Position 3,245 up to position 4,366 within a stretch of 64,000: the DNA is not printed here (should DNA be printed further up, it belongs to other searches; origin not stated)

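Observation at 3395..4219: Early-region protein made of ~25 hexapeptide repeats (A-R-V-Y-G-D), encoded by near-identical 18-bp tandem DNA repeats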

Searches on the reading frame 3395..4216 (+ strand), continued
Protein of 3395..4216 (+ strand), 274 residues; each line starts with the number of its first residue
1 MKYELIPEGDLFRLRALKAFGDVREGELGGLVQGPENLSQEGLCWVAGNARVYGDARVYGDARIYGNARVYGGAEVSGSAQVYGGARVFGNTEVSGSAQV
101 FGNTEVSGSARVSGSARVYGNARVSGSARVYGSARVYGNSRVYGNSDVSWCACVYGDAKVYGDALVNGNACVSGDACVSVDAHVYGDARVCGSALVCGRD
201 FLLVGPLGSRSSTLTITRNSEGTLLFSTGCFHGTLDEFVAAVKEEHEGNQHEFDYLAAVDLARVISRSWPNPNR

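Call 10: find_homologous_proteins(query=window:3395-4216:+, max_evalue=0.00001)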
Query window:3395-4216:+ (274 aa): 7595 proteins with E <= 0.00001 among 8000 candidates; the best 120 are listed.
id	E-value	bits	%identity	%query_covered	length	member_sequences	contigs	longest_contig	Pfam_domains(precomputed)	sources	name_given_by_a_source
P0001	1.1e-81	292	49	96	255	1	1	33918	PF18836.8,PF04519.20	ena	-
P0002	8.3e-79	283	35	96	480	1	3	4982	PF00132.31,PF25087.2,PF18836.8,PF04519.20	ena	-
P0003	2.7e-75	271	46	96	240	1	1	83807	PF18836.8,PF04519.20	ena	-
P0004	3.1e-75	271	42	96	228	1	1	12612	PF18836.8,PF04519.20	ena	-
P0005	1.6e-71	259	54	72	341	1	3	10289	PF00132.31,PF18836.8,PF04519.20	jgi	jgi:carbonic anhydrase/acetyltransferase-like protein (isoleucine patch superfamily)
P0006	1.4e-70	256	45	95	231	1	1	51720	PF18836.8,PF04519.20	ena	-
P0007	2.0e-70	255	41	96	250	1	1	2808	PF00132.31,PF18836.8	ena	-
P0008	2.9e-70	255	41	96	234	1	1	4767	PF18836.8,PF04519.20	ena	-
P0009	1.0e-69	253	44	97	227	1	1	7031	PF18836.8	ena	-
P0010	2.0e-69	252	42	96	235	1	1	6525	PF18836.8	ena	-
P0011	2.4e-69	252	40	96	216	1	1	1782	PF18836.8,PF04519.20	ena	-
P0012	2.7e-69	252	46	99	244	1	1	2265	PF18836.8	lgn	-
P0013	1.1e-68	250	52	63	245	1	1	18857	PF18836.8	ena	-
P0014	3.8e-68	248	43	69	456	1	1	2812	PF00132.31,PF25087.2,PF18836.8,PF04519.20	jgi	jgi:UDP-3-O-[3-hydroxymyristoyl] glucosamine N-acyltransferase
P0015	6.3e-68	247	42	80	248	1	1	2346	PF18836.8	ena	-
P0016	2.0e-67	245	41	95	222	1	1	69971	PF18836.8,PF04519.20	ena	-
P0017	2.2e-67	245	53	96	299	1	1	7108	PF18836.8,PF04519.20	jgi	jgi:carbonic anhydrase/acetyltransferase-like protein (isoleucine patch superfamily)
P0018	3.8e-67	245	47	96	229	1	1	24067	PF18836.8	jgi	jgi:carbonic anhydrase/acetyltransferase-like protein (isoleucine patch superfamily)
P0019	6.1e-67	244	43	98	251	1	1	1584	PF18836.8,PF04519.20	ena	-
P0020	1.2e-66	243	45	98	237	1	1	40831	PF18836.8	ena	-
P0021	1.8e-66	242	42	93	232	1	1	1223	PF18836.8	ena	-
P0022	4.7e-66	241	39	96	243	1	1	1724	PF18836.8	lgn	-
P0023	5.0e-66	241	49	64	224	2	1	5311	PF18836.8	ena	-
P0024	6.7e-66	240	45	95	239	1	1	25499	PF18836.8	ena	-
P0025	1.9e-65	239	44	95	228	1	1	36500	PF18836.8,PF04519.20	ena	-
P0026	2.0e-65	239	43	96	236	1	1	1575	PF18836.8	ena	-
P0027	9.8e-65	237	40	96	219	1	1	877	PF18836.8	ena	-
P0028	1.2e-64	236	40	96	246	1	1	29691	PF00132.31,PF18836.8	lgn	-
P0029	2.9e-64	235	37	86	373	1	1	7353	PF00132.31,PF25087.2,PF18836.8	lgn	-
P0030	8.8e-64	234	51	69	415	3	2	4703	PF25087.2,PF18836.8,PF25084.2,PF04519.20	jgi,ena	-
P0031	1.1e-63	233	41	96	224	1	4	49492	PF18836.8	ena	-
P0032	3.8e-63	231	45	95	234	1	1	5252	PF18836.8,PF04519.20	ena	-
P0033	6.3e-63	231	42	96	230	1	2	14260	PF18836.8,PF04519.20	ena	-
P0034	8.3e-63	230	42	96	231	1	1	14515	PF18836.8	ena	-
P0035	1.0e-62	230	42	93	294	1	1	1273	PF18836.8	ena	-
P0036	1.7e-62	229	41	96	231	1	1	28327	PF18836.8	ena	-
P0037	1.7e-62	229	45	96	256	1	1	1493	PF18836.8,PF04519.20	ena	-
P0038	1.8e-62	229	42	96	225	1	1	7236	PF18836.8,PF04519.20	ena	-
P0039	2.1e-62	229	44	95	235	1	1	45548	PF18836.8,PF04519.20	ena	-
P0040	2.6e-62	229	44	76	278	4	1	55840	PF00132.31,PF18836.8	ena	-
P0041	5.5e-62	228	39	99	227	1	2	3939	PF18836.8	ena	-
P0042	7.6e-62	227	38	96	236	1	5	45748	PF18836.8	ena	-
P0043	7.6e-62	227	42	95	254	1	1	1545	PF18836.8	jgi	-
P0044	9.1e-62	227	42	92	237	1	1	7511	PF18836.8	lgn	-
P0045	9.4e-62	227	43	92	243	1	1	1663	PF18836.8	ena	-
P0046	3.7e-61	225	42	96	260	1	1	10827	PF18836.8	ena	-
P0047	3.8e-61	225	42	96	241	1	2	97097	PF18836.8,PF20812.3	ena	-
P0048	1.5e-60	223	50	64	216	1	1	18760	PF18836.8,PF04519.20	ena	-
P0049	1.6e-60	223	44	92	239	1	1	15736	PF18836.8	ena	-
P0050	1.7e-60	223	42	96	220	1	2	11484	PF18836.8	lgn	-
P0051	3.2e-60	222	39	96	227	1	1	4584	PF18836.8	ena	-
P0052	5.3e-60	221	43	72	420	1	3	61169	PF00132.31,PF25087.2,PF18836.8,PF25084.2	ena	-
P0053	5.5e-60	221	44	99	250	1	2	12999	PF18836.8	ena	-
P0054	7.6e-60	221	44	95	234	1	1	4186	PF18836.8,PF04519.20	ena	-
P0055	1.4e-59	220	39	97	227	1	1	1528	PF18836.8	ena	-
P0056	1.7e-59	219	42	96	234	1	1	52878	PF18836.8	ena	-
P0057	1.7e-59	219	43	96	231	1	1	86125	PF18836.8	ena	-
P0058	2.0e-59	219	45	95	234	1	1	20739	PF18836.8,PF04519.20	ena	-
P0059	2.0e-59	219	34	96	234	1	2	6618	PF18836.8,PF04519.20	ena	-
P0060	2.1e-59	219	41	96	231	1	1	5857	PF18836.8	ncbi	-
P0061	2.8e-59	219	41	96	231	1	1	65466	PF18836.8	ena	-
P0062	2.8e-59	219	42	96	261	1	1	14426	PF18836.8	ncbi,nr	ncbi:MAG: hypothetical protein SOX70_07965 [Peptoniphilaceae bacterium]|nr:hypothetical protein [Pep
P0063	5.3e-59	218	47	88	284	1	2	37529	PF18836.8,PF04519.20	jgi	jgi:carbonic anhydrase/acetyltransferase-like protein (isoleucine patch superfamily)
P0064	8.8e-59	217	42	95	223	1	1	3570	PF18836.8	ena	-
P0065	1.2e-58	217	40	95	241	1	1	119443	PF18836.8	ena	-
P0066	1.6e-58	216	40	96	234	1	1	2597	PF18836.8,PF04519.20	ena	-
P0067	2.9e-58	215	42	99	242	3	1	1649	PF00132.31,PF18836.8,PF04519.20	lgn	-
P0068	3.0e-58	215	51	68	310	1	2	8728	PF18836.8,PF04519.20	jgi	-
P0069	3.1e-58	215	45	95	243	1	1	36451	PF18836.8,PF04519.20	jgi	jgi:predicted acyltransferase (DUF342 family)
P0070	4.2e-58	215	44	92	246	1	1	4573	PF18836.8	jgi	jgi:carbonic anhydrase/acetyltransferase-like protein (isoleucine patch superfamily)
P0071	6.5e-58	214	45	95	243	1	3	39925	PF18836.8,PF04519.20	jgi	jgi:carbonic anhydrase/acetyltransferase-like protein (isoleucine patch superfamily)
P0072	7.0e-58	214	45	96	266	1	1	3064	PF18836.8,PF04519.20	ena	-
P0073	7.8e-58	214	39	100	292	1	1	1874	PF00132.31,PF25087.2,PF18836.8,PF04519.20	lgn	-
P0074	9.6e-58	214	42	96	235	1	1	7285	PF18836.8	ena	-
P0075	9.8e-58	214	46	96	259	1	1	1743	PF18836.8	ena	-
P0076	1.2e-57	213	38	93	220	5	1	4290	PF18836.8,PF04519.20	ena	-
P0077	1.2e-57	213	41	96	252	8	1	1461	PF18836.8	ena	-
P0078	1.6e-57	213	37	92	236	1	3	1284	PF18836.8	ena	-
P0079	1.7e-57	213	43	90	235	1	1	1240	PF18836.8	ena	-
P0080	2.1e-57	213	39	96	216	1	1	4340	PF00132.31,PF18836.8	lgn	-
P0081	2.4e-57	212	46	96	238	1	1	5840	PF18836.8,PF04519.20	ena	-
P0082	4.0e-57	212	46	96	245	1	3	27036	PF18836.8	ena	-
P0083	4.5e-57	211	41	96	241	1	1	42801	PF18836.8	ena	-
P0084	6.8e-57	211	39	90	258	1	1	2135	PF18836.8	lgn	-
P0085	7.4e-57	211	41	96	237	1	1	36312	PF18836.8,PF04519.20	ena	-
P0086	8.3e-57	211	40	96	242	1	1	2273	PF00132.31,PF18836.8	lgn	-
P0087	9.6e-57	210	38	96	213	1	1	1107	PF18836.8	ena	-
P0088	1.5e-56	210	36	96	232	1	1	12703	PF18836.8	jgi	jgi:UDP-3-O-[3-hydroxymyristoyl] glucosamine N-acyltransferase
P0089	1.6e-56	210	42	96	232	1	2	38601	PF18836.8,PF04519.20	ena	-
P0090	1.8e-56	210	43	87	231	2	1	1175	PF18836.8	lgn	-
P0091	1.8e-56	210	40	96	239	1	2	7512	PF18836.8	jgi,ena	-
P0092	2.1e-56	209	38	99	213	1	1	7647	PF18836.8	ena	-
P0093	2.2e-56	209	37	96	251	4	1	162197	PF18836.8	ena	-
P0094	2.3e-56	209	43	96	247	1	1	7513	PF18836.8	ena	-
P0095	2.4e-56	209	39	99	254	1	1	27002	PF18836.8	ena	-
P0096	3.2e-56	209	43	95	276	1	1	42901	PF18836.8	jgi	jgi:hypothetical protein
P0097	4.3e-56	208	41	95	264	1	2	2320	PF18836.8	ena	-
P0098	4.4e-56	208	33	99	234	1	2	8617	PF18836.8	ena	-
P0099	4.7e-56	208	47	90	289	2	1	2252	PF18836.8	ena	-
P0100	6.4e-56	208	38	96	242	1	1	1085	PF18836.8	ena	-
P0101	7.9e-56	207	48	97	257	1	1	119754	PF18836.8,PF04519.20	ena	-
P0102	1.1e-55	207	41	93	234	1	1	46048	PF18836.8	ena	-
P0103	1.2e-55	207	36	96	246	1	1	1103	PF18836.8,PF04519.20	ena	-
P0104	1.9e-55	206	50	62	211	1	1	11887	PF18836.8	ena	-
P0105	2.2e-55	206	39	96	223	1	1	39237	PF18836.8,PF04519.20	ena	-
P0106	2.7e-55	206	40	87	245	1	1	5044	PF18836.8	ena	-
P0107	3.6e-55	205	40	96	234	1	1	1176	PF18836.8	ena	-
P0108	5.7e-55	205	35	96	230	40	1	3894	PF18836.8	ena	-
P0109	6.8e-55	204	39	96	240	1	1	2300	PF18836.8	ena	-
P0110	1.1e-54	204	37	96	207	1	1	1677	PF18836.8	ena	-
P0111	1.4e-54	203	53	51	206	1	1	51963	PF18836.8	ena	-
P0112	1.6e-54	203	36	96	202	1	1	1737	PF18836.8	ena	-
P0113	1.8e-54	203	39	90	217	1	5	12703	PF18836.8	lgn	-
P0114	2.2e-54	203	44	92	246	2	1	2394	PF18836.8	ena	-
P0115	3.3e-54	202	44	96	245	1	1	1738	PF18836.8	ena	-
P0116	3.4e-54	202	36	92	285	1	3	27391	PF00132.31,PF18836.8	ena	-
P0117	4.2e-54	202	40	98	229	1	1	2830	PF18836.8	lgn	-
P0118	6.8e-54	201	45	60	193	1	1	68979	PF18836.8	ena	-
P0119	7.5e-54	201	38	98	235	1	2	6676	PF18836.8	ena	-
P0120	7.8e-54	201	37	96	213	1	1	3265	PF18836.8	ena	-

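Call 11: search_protein_families(library=ncbifam, proteins=[window:3395-4216:+], max_evalue=1)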
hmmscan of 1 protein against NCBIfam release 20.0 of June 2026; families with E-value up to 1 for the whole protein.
window:3395-4216:+ (274 aa): 6 families
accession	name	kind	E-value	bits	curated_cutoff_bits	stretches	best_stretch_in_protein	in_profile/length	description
NF040481.1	YdcK_fam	equivalog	6.5e-22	77.8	350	1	11-203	26-217/326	YdcK family protein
NF010936.0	PRK14356.1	equivalog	0.00085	18.3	666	1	116-172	264-319/456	bifunctional UDP-N-acetylglucosamine diphosphorylase/glucosamine-1-phosphate N-acetyltransferase GlmU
NF052502.1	man1P_GTase_Rv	exception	0.00094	18.1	440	1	47-142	244-336/352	mannose-1-phosphate guanylyltransferase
TIGR03992.1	Arch_glmU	subfamily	0.34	9.7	292.1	0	69-131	238-300/393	bifunctional sugar-1-phosphate nucleotidylyltransferase/acetyltransferase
NF002060.0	PRK00892.1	subfamily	0.47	9.5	207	0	90-133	256-299/345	UDP-3-O-(3-hydroxymyristoyl)glucosamine N-acyltransferase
TIGR03570.1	NeuD_NnaD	subfamily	0.78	9.3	160.8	0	148-196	108-156/202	NeuD/PglB/VioB family sugar acetyltransferase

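Call 12: search_protein_families(library=padloc, proteins=[window:3395-4216:+], max_evalue=1)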
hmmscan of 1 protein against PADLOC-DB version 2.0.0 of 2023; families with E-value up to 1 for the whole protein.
window:3395-4216:+ (274 aa): 0 families

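Call 25: predict_structure(alignment_id=A1)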
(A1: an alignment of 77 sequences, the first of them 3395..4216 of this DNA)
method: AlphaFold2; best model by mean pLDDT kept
length: 274 residues; sequences in the alignment: 77
mean_pLDDT: 80.4   pTM: 0.54
mean pLDDT of the five models: 80.4, 76.1, 73.5, 72.9, 67.7
residues with pLDDT >= 90: 84; 70-90: 130; 50-70: 49; < 50: 11
segments of 3 or more residues with pLDDT < 50: 39-43
pLDDT, mean of each block of 10 residues (from residue 1): 81 81 81 60 55 69 79 83 88 90 90 91 90 89 73 82 78 70 57 53 89 88 90 97 96 97 83 52
secondary structure, 60 per line:
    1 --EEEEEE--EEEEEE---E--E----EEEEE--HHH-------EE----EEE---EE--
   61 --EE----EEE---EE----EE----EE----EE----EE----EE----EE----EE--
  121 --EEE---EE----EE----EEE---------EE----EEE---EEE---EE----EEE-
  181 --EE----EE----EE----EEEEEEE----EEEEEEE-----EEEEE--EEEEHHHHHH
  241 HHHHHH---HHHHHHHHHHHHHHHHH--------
elements in order: E3-8 E11-16 E28-32 E51-53 E69-71 E123-125 E141-143 E159-161 E165-167 E177-179 E201-207 E212-218 E224-228 E231-234 H235-246 H250-266

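Call 28: fold_search(model_id=the predicted structure, library=pdb)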
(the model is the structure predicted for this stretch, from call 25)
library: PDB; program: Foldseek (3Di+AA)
matches with E <= 10: 260; with E <= 0.001: 0
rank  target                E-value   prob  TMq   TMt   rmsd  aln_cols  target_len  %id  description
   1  4z03_A                1.3e-01  0.18  0.20  0.25  11.8       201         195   13  C. bescii Family 3 pectate lyase double mutant K108A in complex with trigalacturonic acid (released 2015-12-23)
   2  4yz0_A                1.5e-01  0.69  0.30  0.39   8.5       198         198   10  C. bescii Family 3 pectate lyase double mutant K108A/E39Q in complex with trigalacturonic acid (released 2015-12-23)
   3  2f9c_B                1.5e-01  0.15  0.17  0.15  13.3       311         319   11  Crystal structure of YDCK from Salmonella cholerae. NESG target SCR6 (released 2005-12-20)
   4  4z06_A                3.9e-01  0.47  0.30  0.39   8.7       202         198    9  C. bescii Family 3 pectate lyase double mutant K108A/R133A in complex with ALPHA-D-GALACTOPYRANURONIC ACID (released 2015-12-23)
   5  4z05_A                4.1e-01  0.25  0.26  0.34   9.9       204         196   11  C. bescii Family 3 pectate lyase mutant E84A (released 2015-12-23)
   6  4yz0_B                4.6e-01  0.44  0.31  0.40   8.2       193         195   10  C. bescii Family 3 pectate lyase double mutant K108A/E39Q in complex with trigalacturonic acid (released 2015-12-23)
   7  5awg_E                8.1e-01  0.03  0.16  0.13  14.2       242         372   10  Crystal structure of Hg-bound SufB-SufC-SufD complex from Escherichia coli (released 2015-11-11)
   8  4yzq_A                9.0e-01  0.25  0.30  0.39   9.2       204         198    9  C. bescii Family 3 pectate lyase double mutant K108A/Q111N in complex with trigalacturonic acid (released 2015-12-23)
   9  5jxx_B                1.3e+00  0.08  0.20  0.21  13.8       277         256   10  Crystal structure of UDP-N-acetylglucosamine O-acyltransferase (LpxA) from Moraxella catarrhalis RH4. (released 2017-06-14)
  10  2f9c_A                1.3e+00  0.06  0.17  0.15  13.2       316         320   10  Crystal structure of YDCK from Salmonella cholerae. NESG target SCR6 (released 2005-12-20)
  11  4g67                  1.3e+00  0.03  0.09  0.07  14.2       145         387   11  Crystal structure of a COG1565 superfamily member and likely methyl transferase from Burkholderia thailandensis bound to (released 2012-08-01)
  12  3mqh_A                1.4e+00  0.08  0.20  0.25  12.8       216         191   12  crystal structure of the 3-N-acetyl transferase WlbB from Bordetella petrii in complex with CoA and UDP-3-amino-2-acet (released 2010-05-12)
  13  3t9g_A                1.4e+00  0.05  0.18  0.23  12.3       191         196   11  The crystal structure of family 3 pectate lyase from Caldicellulosiruptor bescii (released 2012-05-09)
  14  6qpw_A                1.6e+00  0.14  0.14  0.20  11.6        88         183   14  Structural basis of cohesin ring opening (released 2020-02-05)
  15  2pig_A                1.6e+00  0.06  0.19  0.17  12.7       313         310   10  Crystal structure of ydcK from Salmonella cholerae at 2.38 A resolution. Northeast Structural Genomics target SCR6 (released 2007-04-24)
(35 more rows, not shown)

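Call 31: get_annotated_region(hit=H1, flank=4000)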
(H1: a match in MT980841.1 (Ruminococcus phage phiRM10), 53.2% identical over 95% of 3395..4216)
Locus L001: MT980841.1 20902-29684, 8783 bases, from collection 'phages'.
description: Ruminococcus phage phiRM10, complete genome.
organism: Ruminococcus phage phiRM10 (NCBI taxid 2772516)
taxonomy: Viruses; Duplodnaviria; Heunggongvirae; Uroviricota; Caudoviricetes
host: [Ruminococcus] gnavus ATCC 29149; source: bovine feces; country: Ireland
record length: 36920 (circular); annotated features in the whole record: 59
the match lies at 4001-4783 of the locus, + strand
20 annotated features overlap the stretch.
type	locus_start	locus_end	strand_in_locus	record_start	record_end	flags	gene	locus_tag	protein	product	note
CDS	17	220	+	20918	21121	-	gp23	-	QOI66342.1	repressor protein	repressor protein, HTH cro/C1 type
CDS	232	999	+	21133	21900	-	gp24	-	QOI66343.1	antirepressor protein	Phage_pRha/antirepressor protein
CDS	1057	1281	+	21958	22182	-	gp25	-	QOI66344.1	hypothetical protein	-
CDS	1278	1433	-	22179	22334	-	gp26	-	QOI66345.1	hypothetical protein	-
CDS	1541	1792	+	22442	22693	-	gp27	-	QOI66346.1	hypothetical protein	-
CDS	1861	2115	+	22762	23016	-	gp28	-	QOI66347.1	hypothetical protein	-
CDS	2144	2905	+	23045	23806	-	gp29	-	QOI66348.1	DNA-binding anti-repressor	DNA-binding anti-repressor [Paenibacillus phage Vegas]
CDS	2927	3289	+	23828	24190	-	gp30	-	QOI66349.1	coiled coil segment-containing protein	-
CDS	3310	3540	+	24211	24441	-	gp31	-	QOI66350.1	regulatory protein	Regulatory phage protein cox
CDS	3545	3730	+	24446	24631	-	gp32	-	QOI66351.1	hypothetical protein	-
CDS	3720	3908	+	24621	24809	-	gp33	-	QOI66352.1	transmembrane domain containing protein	-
CDS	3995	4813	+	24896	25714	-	gp34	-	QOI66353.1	hypothetical protein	hypothetical protein Sfi19p28 [Streptococcus virus Sfi19]/putative acyltransferase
CDS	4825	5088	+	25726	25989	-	gp35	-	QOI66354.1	hypothetical protein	-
CDS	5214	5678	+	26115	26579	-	gp36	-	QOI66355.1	hypothetical protein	Mu Gam like protein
CDS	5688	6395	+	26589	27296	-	gp37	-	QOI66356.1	Rad52/22 family single-strand annealing protein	-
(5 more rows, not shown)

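Call 32: get_annotated_region(hit=H19, flank=4000)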
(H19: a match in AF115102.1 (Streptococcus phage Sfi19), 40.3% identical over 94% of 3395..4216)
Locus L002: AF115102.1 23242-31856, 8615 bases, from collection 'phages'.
description: Streptococcus phage Sfi19, complete genome.
organism: Streptococcus phage Sfi19 (NCBI taxid 2905685)
taxonomy: Viruses; Duplodnaviria; Heunggongvirae; Uroviricota; Caudoviricetes; Aliceevansviridae; Moineauvirus; Moineauvirus Sfi19
host: -; source: -; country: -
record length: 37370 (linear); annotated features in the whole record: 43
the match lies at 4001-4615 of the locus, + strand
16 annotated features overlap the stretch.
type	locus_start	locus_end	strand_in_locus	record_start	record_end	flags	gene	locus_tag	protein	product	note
CDS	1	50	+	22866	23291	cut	orf141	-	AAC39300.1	orf141 gp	putative holin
CDS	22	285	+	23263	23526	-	orf87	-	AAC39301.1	orf87 gp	putative holin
CDS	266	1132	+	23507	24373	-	orf287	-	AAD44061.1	orf288 gp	lysin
CDS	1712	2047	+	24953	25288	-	orf111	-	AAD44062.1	orf11 gp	-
CDS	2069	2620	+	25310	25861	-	orf183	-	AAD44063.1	orf183 gp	-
CDS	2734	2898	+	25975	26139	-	orf54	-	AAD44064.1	orf54 gp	-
CDS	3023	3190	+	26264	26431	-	orf88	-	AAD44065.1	orf88 gp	-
CDS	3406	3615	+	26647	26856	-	orf69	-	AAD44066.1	orf69 gp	-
CDS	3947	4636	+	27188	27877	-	orf229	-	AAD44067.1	orf229 gp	-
CDS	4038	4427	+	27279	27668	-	orf129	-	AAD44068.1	orf129 gp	-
CDS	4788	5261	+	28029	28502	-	orf157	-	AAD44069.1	orf157 gp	-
CDS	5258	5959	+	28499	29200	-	orf233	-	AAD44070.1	orf233 gp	-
CDS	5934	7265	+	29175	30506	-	orf443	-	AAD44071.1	orf443 gp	putative helicase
CDS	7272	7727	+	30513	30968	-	orf151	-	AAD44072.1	orf151 gp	-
CDS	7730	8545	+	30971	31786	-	orf271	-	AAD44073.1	orf271 gp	-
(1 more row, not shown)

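Call 33: get_annotated_region(hit=H13, flank=4000)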
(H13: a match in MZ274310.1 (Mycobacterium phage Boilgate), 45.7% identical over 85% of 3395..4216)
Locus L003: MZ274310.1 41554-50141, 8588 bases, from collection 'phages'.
description: Mycobacterium phage Boilgate, complete genome.
organism: Mycobacterium phage Boilgate (NCBI taxid 2859636)
taxonomy: Viruses; Duplodnaviria; Heunggongvirae; Uroviricota; Caudoviricetes; Weiservirinae
host: Mycobacterium smegmatis mc2 155; source: soil; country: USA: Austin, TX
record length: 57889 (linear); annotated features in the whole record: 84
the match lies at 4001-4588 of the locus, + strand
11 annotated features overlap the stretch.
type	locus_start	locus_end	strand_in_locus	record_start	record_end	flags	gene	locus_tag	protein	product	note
CDS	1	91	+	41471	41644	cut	57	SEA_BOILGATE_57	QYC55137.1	hypothetical protein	-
CDS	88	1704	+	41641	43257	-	58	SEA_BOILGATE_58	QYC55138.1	methyltransferase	-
CDS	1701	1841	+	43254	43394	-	59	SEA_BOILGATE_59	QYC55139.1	hypothetical protein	-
CDS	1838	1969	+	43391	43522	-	60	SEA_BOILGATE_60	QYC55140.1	hypothetical protein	-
CDS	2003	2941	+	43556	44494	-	61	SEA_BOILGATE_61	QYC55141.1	methyltransferase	-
CDS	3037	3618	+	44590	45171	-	62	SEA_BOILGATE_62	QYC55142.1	hypothetical protein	-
CDS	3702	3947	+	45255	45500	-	63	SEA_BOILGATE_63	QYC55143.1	NrdH-like glutaredoxin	-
CDS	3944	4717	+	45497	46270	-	64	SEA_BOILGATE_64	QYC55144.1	hypothetical protein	-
CDS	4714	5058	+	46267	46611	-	65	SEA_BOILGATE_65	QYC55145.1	HNH endonuclease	-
CDS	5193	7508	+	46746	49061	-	66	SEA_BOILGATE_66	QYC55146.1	DNA primase/polymerase/helicase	-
CDS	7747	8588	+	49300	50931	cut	67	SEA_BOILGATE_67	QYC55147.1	DNA helicase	-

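Call 46: find_related_loci(query=window:3395-4216:+, collection=viral_contigs, flank=6000)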
Query window:3395-4216:+ (274 aa) in viral_contigs; peptide patterns used: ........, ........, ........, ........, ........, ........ (x = any residue, [..] = any of these).
32 stretches matched a pattern; 28 encode a relative of the query (tblastn E <= 1e-3); 28 distinct loci.
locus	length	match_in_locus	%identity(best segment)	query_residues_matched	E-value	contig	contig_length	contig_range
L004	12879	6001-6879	43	2-268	5e-55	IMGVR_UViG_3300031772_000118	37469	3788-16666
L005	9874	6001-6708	50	1-198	9e-54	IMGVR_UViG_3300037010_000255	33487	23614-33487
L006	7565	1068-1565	55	1-172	8e-52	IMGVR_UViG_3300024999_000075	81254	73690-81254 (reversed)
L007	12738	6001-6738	45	2-203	6e-50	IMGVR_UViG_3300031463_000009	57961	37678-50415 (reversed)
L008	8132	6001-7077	39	2-247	2e-48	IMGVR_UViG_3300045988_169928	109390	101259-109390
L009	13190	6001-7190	43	2-228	4e-48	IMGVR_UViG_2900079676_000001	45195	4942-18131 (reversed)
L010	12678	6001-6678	50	1-199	1e-44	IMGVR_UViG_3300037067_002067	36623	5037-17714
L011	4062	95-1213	47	1-202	9e-41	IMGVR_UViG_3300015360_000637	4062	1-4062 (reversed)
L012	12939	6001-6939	44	11-249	5e-39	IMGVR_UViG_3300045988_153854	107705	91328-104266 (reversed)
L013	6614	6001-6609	47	1-202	6e-39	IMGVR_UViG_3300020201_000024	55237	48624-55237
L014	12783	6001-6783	38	11-199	3e-38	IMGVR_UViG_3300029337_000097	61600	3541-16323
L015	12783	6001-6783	38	11-199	3e-38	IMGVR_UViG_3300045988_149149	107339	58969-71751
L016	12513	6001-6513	51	1-232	1e-37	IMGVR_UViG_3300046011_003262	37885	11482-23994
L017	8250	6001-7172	53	1-198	2e-52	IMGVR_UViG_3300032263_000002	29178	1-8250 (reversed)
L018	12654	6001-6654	47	8-262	2e-36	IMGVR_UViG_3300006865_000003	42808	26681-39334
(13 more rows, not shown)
